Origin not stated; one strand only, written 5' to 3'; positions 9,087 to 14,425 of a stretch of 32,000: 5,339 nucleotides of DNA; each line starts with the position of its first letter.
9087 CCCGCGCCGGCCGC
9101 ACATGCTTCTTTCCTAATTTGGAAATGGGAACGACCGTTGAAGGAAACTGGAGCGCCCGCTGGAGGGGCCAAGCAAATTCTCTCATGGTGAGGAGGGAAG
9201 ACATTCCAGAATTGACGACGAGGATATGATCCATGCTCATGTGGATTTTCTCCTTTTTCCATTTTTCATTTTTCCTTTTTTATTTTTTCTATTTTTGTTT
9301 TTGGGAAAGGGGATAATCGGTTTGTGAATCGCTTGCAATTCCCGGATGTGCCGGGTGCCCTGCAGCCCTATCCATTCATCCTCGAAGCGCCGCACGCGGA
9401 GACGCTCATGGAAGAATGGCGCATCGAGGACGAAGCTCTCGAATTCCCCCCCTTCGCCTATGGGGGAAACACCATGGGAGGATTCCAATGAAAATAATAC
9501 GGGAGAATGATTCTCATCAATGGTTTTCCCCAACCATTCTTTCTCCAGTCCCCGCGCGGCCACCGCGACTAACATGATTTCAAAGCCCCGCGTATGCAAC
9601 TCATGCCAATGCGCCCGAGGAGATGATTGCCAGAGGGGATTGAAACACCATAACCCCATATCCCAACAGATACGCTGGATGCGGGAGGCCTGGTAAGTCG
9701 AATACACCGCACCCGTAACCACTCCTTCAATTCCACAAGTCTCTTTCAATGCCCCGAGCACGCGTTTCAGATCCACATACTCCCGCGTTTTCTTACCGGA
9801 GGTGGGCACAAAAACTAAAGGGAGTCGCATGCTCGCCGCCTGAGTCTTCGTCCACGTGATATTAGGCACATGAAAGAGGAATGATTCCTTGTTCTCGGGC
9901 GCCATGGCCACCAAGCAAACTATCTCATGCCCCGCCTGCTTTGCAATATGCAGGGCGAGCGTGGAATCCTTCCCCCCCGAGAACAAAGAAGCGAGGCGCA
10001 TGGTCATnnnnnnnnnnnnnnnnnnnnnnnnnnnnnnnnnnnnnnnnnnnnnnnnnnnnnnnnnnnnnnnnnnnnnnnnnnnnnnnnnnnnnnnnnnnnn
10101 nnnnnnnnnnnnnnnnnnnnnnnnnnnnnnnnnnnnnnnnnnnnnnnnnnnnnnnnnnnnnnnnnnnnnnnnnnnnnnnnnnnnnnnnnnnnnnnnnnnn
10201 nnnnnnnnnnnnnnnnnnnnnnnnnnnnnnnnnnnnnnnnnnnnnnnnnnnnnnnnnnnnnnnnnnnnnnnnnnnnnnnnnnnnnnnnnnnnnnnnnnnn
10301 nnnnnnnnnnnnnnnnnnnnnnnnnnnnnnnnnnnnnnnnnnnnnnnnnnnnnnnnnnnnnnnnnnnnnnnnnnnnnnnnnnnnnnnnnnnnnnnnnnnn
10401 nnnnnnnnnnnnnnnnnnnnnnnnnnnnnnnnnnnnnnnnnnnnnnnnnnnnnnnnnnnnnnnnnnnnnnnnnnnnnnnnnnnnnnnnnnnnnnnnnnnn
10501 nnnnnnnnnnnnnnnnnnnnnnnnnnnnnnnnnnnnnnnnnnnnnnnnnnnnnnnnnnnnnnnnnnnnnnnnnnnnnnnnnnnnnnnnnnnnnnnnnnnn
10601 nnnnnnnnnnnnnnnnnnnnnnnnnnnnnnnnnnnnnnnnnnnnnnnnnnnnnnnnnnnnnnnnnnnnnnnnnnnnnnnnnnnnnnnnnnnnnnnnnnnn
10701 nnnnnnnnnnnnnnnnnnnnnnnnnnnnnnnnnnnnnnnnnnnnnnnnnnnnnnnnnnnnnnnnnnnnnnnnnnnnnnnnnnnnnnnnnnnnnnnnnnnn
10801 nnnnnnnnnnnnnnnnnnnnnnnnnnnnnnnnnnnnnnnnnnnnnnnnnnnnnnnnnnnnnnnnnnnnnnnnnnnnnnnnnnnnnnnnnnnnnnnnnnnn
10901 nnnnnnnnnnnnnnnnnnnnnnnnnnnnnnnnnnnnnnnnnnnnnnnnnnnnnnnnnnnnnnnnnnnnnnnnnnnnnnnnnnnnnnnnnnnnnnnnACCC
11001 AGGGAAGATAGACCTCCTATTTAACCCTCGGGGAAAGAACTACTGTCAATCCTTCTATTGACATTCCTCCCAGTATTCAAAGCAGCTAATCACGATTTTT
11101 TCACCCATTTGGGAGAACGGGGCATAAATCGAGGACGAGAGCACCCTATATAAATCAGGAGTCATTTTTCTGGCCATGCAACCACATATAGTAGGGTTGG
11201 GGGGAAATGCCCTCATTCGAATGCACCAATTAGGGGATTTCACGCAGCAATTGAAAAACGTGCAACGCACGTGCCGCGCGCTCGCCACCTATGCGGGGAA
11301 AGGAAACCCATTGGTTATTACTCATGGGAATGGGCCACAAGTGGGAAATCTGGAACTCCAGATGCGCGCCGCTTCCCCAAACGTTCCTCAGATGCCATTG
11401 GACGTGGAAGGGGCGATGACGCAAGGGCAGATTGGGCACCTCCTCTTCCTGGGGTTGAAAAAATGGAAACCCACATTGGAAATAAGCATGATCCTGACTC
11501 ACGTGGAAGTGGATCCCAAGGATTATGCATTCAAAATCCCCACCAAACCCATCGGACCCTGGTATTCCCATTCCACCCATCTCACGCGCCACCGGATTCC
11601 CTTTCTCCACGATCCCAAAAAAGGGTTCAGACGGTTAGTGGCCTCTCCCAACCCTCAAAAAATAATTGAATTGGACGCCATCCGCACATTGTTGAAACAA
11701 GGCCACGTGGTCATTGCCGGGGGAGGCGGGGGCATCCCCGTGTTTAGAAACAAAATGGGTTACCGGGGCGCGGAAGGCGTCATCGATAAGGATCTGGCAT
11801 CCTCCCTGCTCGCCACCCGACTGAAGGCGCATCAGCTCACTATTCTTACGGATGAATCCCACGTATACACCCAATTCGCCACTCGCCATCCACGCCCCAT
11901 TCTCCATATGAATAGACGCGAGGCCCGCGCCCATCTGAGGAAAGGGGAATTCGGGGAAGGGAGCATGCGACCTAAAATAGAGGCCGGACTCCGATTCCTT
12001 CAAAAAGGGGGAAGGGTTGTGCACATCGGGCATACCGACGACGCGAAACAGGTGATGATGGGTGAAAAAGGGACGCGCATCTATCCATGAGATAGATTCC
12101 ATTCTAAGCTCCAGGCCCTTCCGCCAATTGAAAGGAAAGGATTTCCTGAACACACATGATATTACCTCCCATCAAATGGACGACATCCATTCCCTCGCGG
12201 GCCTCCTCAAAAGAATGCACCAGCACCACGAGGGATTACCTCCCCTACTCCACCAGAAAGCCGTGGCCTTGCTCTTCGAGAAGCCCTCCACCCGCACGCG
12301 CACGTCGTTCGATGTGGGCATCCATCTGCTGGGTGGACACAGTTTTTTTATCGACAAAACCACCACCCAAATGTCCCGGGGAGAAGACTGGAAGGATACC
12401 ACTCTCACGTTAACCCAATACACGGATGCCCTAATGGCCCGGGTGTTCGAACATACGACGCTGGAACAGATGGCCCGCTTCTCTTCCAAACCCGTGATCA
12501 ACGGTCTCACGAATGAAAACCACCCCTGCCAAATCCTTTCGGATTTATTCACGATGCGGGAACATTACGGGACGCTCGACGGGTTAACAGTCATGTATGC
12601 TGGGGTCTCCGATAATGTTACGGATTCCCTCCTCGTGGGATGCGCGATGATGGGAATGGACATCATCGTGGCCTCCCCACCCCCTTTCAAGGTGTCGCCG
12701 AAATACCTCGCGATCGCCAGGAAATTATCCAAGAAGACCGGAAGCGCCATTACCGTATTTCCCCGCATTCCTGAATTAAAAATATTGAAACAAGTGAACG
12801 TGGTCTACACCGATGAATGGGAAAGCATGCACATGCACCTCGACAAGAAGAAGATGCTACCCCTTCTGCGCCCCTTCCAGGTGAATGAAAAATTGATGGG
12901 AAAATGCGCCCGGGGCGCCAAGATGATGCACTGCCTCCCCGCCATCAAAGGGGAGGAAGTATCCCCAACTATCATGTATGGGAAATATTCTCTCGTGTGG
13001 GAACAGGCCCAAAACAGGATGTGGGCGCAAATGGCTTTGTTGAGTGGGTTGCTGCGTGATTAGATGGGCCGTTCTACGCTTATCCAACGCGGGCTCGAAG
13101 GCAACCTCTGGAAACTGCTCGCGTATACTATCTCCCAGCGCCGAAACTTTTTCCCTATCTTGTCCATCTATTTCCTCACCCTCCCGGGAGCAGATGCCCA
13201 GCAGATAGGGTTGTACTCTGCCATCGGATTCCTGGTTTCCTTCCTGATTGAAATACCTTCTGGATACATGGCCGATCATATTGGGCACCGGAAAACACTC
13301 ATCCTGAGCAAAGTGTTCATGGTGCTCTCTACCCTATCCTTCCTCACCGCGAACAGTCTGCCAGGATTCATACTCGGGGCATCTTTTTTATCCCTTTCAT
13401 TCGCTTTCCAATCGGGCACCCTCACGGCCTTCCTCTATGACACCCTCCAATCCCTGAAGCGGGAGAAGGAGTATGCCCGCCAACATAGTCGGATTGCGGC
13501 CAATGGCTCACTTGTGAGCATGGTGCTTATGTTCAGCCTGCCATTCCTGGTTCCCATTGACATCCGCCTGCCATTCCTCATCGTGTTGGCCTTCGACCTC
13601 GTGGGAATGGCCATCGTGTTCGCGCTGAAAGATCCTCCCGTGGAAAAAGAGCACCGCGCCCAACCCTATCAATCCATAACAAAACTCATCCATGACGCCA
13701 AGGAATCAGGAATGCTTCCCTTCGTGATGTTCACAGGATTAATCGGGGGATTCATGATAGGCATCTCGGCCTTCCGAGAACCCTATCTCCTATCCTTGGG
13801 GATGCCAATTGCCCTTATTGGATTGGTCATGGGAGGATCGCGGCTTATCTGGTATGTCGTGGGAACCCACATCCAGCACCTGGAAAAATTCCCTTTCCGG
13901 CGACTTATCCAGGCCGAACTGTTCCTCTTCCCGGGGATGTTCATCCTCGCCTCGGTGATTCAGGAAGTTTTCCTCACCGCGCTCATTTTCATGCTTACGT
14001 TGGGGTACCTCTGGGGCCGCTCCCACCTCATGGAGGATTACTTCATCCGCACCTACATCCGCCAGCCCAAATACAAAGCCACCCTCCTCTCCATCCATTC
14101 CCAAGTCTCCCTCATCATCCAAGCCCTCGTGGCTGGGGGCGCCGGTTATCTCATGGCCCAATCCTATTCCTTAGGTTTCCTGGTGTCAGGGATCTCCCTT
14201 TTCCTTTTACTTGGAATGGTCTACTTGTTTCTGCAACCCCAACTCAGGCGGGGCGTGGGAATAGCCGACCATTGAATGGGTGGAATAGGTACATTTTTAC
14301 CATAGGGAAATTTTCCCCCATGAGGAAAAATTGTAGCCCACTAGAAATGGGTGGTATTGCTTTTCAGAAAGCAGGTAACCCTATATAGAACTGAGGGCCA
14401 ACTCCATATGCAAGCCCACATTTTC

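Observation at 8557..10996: ATGA-coupled three-gene cassette: GGDEF-like cyclase, Dph6-type PP-loop ATPase and glutamine amidotransferase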

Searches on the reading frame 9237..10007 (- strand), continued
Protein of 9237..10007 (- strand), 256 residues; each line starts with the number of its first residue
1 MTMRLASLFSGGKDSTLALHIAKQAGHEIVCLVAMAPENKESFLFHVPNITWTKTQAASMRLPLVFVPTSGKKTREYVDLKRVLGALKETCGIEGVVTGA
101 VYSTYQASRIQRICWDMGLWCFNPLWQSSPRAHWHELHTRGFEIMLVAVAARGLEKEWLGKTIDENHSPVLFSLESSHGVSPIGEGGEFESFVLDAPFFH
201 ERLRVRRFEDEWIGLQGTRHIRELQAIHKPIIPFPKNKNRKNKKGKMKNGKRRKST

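Call 58: find_related_loci(query=A3, collection=metagenome_contigs, flank=3000)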
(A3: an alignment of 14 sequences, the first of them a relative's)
Query A3 (181 aa) in metagenome_contigs; peptide patterns used: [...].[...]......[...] (x = any residue, [..] = any of these).
600 stretches matched a pattern (row limit reached: there are more); 469 encode a relative of the query (tblastn E <= 1e-3); the best 80 are kept; 80 distinct loci.
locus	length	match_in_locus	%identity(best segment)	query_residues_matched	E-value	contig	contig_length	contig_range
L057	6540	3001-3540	48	1-178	7e-52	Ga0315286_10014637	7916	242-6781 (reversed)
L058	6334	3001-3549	42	1-181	4e-50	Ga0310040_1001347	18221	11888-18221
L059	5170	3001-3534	46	1-181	1e-49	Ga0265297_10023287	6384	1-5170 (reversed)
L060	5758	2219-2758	43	1-178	2e-49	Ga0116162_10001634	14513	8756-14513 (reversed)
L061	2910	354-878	46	1-178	1e-48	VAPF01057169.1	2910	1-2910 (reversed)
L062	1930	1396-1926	43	1-180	6e-49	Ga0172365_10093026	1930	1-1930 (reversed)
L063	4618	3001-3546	42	2-181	2e-48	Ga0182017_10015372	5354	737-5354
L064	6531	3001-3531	50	1-178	3e-48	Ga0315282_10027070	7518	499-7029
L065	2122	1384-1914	44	1-180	2e-48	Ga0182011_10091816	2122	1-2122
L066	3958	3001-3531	47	1-178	1e-47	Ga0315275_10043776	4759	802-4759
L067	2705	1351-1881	43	1-180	1e-47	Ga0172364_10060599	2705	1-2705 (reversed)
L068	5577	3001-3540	39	1-178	3e-47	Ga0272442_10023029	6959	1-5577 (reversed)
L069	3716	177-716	41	1-178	3e-47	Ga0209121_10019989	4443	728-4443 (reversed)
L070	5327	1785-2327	42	1-179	2e-47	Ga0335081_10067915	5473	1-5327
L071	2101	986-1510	43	1-178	1e-47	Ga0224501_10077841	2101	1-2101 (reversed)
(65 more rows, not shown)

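Call 73: list_cluster_members(proteins=[L001:5079-5996:+, L002:5111-6001:+, L005:5052-5999:+, L006:5093-5965:+, L007:3654-4619:+, L008:5081-5962:+, L011:2295-3212:+, L018:1940-2842:+, L019:2316-3236:+, L020:1450-2265:+])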
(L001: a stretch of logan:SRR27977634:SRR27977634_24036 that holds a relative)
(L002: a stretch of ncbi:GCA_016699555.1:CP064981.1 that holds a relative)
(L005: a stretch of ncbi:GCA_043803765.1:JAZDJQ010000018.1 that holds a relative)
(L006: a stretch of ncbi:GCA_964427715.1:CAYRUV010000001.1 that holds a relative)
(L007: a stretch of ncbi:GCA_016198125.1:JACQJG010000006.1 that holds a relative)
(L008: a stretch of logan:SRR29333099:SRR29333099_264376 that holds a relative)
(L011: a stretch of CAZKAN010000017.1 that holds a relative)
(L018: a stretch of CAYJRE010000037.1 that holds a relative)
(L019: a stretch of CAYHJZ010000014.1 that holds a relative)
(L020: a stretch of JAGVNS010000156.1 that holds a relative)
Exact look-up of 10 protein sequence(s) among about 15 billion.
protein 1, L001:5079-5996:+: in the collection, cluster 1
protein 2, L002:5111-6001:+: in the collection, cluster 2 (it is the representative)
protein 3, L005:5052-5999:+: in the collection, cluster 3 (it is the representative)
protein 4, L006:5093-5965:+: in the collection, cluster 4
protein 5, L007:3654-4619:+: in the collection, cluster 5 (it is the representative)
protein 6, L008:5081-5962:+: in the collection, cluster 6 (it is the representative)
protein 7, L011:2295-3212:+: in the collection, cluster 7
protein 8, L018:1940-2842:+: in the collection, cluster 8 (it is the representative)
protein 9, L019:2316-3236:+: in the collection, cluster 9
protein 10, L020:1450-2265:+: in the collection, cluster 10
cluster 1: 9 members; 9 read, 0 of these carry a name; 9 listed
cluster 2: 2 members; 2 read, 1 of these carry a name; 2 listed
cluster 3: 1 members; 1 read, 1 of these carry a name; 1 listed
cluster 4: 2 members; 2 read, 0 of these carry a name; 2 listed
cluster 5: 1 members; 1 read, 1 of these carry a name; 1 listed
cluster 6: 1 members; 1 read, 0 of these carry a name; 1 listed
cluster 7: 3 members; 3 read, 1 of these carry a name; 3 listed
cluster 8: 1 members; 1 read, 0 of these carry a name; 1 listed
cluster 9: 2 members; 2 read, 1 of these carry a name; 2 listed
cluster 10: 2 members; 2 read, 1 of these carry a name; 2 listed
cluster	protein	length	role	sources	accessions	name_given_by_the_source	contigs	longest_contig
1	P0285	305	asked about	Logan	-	-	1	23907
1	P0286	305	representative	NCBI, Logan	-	-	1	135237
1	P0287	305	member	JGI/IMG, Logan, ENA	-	-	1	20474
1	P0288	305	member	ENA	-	-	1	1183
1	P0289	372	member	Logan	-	-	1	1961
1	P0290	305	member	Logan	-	-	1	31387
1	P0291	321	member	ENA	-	-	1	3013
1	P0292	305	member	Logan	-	-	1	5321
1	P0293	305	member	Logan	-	-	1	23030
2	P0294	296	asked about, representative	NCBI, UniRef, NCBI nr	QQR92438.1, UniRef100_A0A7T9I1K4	MAG: GGDEF domain-containing protein [Candidatus Iainarchaeum archaeon] | GGDEF domain-containing protein n=1 Tax=Candidatus Iainarchaeum sp. TaxID=3101447 ... | MAG: GGDEF domain-containing protein [Candidatus Diapherotrites archaeon]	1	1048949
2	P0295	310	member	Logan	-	-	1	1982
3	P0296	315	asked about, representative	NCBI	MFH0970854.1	MAG: diguanylate cyclase [Candidatus Diapherotrites archaeon]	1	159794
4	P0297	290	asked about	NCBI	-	-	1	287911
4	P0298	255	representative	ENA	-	-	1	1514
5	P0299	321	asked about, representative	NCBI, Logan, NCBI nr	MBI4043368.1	MAG: diguanylate cyclase [Candidatus Diapherotrites archaeon] | diguanylate cyclase [Candidatus Diapherotrites archaeon]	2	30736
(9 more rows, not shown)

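Call 85: search_protein_families(library=ncbifam, proteins=[P0123, P0045, P0077, P0112, P0043], max_evalue=1e-25)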
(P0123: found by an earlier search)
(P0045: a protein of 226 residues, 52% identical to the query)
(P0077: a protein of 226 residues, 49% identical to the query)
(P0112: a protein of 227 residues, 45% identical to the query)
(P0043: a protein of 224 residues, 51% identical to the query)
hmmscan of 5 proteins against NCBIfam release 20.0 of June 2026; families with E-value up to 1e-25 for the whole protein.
P0123 (419 aa): 1 family
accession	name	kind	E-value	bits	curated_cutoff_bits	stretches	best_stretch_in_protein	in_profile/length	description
TIGR03679.1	Dph6_archaeal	equivalog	3.1e-84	281.6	197.3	1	5-221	2-218/218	diphthine--ammonia ligase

P0045 (226 aa): 1 family
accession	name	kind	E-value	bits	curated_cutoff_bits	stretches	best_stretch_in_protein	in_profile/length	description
TIGR03679.1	Dph6_archaeal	equivalog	2e-85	285.5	197.3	1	5-220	2-217/218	diphthine--ammonia ligase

P0077 (226 aa): 1 family
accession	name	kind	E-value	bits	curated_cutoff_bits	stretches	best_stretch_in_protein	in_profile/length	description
TIGR03679.1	Dph6_archaeal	equivalog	6.7e-83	277.3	197.3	1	5-220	2-217/218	diphthine--ammonia ligase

P0112 (227 aa): 1 family
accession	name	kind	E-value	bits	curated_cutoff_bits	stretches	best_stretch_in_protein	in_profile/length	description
TIGR03679.1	Dph6_archaeal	equivalog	2.5e-88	295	197.3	1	5-222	2-218/218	diphthine--ammonia ligase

P0043 (224 aa): 1 family
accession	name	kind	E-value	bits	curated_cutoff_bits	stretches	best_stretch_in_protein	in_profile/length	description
TIGR03679.1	Dph6_archaeal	equivalog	7.3e-89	296.7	197.3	1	5-221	2-218/218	diphthine--ammonia ligase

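Call 86: search_protein_families(library=pfam, proteins=[P0123], max_evalue=0.00001)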
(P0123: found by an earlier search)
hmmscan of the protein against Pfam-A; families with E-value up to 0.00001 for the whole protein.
P0123 (419 aa): 3 families
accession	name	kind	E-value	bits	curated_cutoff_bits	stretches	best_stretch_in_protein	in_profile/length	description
PF01902.24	Diphthami_syn_2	-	2.1e-75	253.5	23.2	1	1-221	1-217/219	Diphthamide synthase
PF00117.34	GATase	-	2.7e-25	89.6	22.8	1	256-410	8-176/190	Glutamine amidotransferase class-I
PF07722.19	Peptidase_C26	-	7.5e-10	39.4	20.5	1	318-406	106-219/219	Peptidase C26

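Call 88: find_related_loci(query=A7, collection=viral_contigs, flank=3000)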
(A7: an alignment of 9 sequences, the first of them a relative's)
Query A7 (227 aa) in viral_contigs; peptide patterns used: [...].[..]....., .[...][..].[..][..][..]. (x = any residue, [..] = any of these).
209 stretches matched a pattern, but none encodes a relative of the query by tblastn (E <= 1e-3).

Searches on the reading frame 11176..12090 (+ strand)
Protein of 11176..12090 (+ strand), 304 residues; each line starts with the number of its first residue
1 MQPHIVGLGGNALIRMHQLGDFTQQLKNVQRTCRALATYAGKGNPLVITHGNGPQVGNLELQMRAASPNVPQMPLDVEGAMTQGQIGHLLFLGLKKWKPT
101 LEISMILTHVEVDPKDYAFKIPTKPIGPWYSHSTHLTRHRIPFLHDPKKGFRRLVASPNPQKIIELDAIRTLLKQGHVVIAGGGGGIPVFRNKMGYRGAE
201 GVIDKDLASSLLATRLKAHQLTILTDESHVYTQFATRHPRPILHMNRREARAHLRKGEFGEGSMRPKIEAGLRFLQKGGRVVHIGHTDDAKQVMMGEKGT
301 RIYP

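Call 4: search_protein_families(library=pfam, proteins=[window:11176-12090:+], max_evalue=0.1)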
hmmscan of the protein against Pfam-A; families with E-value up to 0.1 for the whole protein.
window:11176-12090:+ (304 aa): 1 family
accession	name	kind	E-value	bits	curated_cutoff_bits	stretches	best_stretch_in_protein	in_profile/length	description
PF00696.33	AA_kinase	-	7.4e-25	88.5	24.9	1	6-285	5-233/234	Amino acid kinase family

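Call 5: search_protein_families(library=ncbifam, proteins=[window:11176-12090:+], max_evalue=0.1)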
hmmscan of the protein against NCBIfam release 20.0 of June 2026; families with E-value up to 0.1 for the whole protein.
window:11176-12090:+ (304 aa): 8 families
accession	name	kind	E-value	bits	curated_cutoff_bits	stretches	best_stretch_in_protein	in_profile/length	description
TIGR00746.1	arcC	equivalog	5.8e-89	298.2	358.25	1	5-303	4-308/309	carbamate kinase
NF009008.0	PRK12354.1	subfamily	7.6e-86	288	361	1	5-303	4-299/308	carbamate kinase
NF009007.0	PRK12352.1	subfamily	2.8e-68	230.2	266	1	5-302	6-313/316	carbamate kinase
NF006926.0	PRK09411.1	equivalog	6.6e-68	229.1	416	1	4-302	4-295/297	carbamate kinase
TIGR00761.1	argB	equivalog_domain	4.5e-08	32.9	151.3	1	203-284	154-231/231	acetylglutamate kinase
NF010659.0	PRK14058.1-1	equivalog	0.00042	19.5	223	1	196-287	162-249/267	[LysW]-aminoadipate kinase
TIGR01027.1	proB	equivalog_domain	0.0032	16.7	186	1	204-279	144-225/363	glutamate 5-kinase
TIGR01092.1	P5CS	equivalog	0.015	13.5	796.75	1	193-296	156-266/715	delta l-pyrroline-5-carboxylate synthetase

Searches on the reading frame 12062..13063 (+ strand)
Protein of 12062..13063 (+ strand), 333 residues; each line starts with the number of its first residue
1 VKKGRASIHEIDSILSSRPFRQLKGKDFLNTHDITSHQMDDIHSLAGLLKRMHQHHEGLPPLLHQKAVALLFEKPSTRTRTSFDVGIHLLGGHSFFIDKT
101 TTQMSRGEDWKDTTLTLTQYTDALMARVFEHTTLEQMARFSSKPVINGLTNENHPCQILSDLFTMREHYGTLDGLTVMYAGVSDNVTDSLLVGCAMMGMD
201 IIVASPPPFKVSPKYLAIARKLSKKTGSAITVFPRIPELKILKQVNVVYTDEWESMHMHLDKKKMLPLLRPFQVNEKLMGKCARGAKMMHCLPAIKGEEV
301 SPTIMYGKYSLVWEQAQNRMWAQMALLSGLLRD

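Call 4: search_protein_families(library=pfam, proteins=[window:12062-13063:+], max_evalue=0.1)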
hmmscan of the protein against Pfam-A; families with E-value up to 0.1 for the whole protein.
window:12062-13063:+ (333 aa): 2 families
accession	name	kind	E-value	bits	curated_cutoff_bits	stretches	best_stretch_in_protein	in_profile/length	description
PF02729.26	OTCace_N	-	2.2e-42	145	29.9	1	26-167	1-148/148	Aspartate/ornithine carbamoyltransferase, carbamoyl-P binding domain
PF00185.30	OTCace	-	1.3e-41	142.7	29.4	1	173-328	1-155/157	Aspartate/ornithine carbamoyltransferase, Asp/Orn binding domain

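Call 5: search_protein_families(library=ncbifam, proteins=[window:12062-13063:+], max_evalue=0.1)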
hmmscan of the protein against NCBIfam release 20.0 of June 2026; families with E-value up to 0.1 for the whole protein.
window:12062-13063:+ (333 aa): 17 families
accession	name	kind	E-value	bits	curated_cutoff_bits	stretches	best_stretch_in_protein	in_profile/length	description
NF001986.0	PRK00779.1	subfamily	4.1e-96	321.7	306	1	23-331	3-304/307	ornithine carbamoyltransferase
TIGR00658.1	orni_carb_tr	equivalog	2.6e-94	315.8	280.85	1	26-331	1-303/304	ornithine carbamoyltransferase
NF011380.0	PRK14805.1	equivalog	1.4e-77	260.7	421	1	26-331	2-300/302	ornithine carbamoyltransferase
TIGR04384.1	putr_carbamoyl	exception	4.3e-71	239.7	500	1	27-330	1-306/330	putrescine carbamoyltransferase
NF003286.0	PRK04284.1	subfamily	1.3e-59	202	515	1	22-298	3-280/332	ornithine carbamoyltransferase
NF002470.0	PRK01713.1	equivalog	2.8e-45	155.2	545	1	24-299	6-282/334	ornithine carbamoyltransferase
NF009213.0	PRK12562.1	subfamily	3.3e-43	148.4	559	1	23-299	4-282/334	ornithine carbamoyltransferase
TIGR00670.1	asp_carb_tr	equivalog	2.2e-41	142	236.95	1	27-331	2-303/304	aspartate carbamoyltransferase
NF002032.1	PRK00856.1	equivalog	3.3e-40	138.2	263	1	26-330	1-296/297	aspartate carbamoyltransferase catalytic subunit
NF003384.0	PRK04523.1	equivalog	2.1e-39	135.6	288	1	26-331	4-333/336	N-acetylornithine carbamoyltransferase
NF011379.0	PRK14804.1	equivalog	3.6e-39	134.7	373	1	33-331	14-309/311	ornithine carbamoyltransferase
NF005538.0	PRK07200.1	equivalog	4.7e-18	65.4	453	1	14-258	10-277/396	knotted carbamoyltransferase YgeW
NF006046.0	PRK08192.1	equivalog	5.7e-18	65.3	512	1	22-181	3-167/339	aspartate carbamoyltransferase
NF008853.0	PRK11891.1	equivalog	2.8e-16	59.2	560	1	29-330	92-397/430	aspartate carbamoyltransferase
TIGR03316.1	ygeW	equivalog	2.5e-15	56.3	500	1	15-257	8-273/391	knotted carbamoyltransferase YgeW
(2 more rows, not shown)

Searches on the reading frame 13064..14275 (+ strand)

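Call 4: search_protein_families(library=pfam, proteins=[window:13064-14275:+], max_evalue=0.1)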
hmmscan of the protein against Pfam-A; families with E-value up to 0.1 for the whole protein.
window:13064-14275:+ (403 aa): 3 families
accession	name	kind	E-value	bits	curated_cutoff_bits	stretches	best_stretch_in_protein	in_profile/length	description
PF07690.21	MFS_1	-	1.1e-14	54.5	33.4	1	26-315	12-308/347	Major Facilitator Superfamily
PF05977.19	MFS_3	-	0.0048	15.8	27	1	47-119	46-117/524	Transmembrane secretion effector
PF11120.13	CBP_BcsF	-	0.068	13.6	23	1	296-337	4-44/60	Cellulose biosynthesis protein BcsF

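Call 5: search_protein_families(library=ncbifam, proteins=[window:13064-14275:+], max_evalue=0.1)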
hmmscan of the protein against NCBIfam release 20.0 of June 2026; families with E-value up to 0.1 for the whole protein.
window:13064-14275:+ (403 aa): 7 families
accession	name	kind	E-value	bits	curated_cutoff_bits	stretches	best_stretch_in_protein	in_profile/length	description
TIGR00880.1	2_A_01_02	superfamily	1.4e-05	25.2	131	1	57-186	9-135/141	multidrug resistance protein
TIGR00886.1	2A0108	subfamily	6.1e-05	22.3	311.7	1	44-112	35-104/368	NarK family nitrate/nitrite MFS transporter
NF040872.1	MFS_HP1165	exception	0.00025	20.2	700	1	57-189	49-180/385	HP1165 family MFS efflux transporter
NF000049.1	tet_MFS_40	exception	0.00028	20.2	800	1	31-172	27-165/406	tetracycline efflux MFS transporter Tet(40)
TIGR03493.1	cellullose_BcsF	equivalog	0.0074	16.2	56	1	295-337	3-44/62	cellulose biosynthesis protein BcsF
NF000043.1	tet_MFS_P_a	exception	0.013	14.3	750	1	36-174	32-166/420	tetracycline efflux MFS transporter TetA(P)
NF005824.0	PRK07710.1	equivalog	0.029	12.7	976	1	217-250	105-138/573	acetolactate synthase large subunit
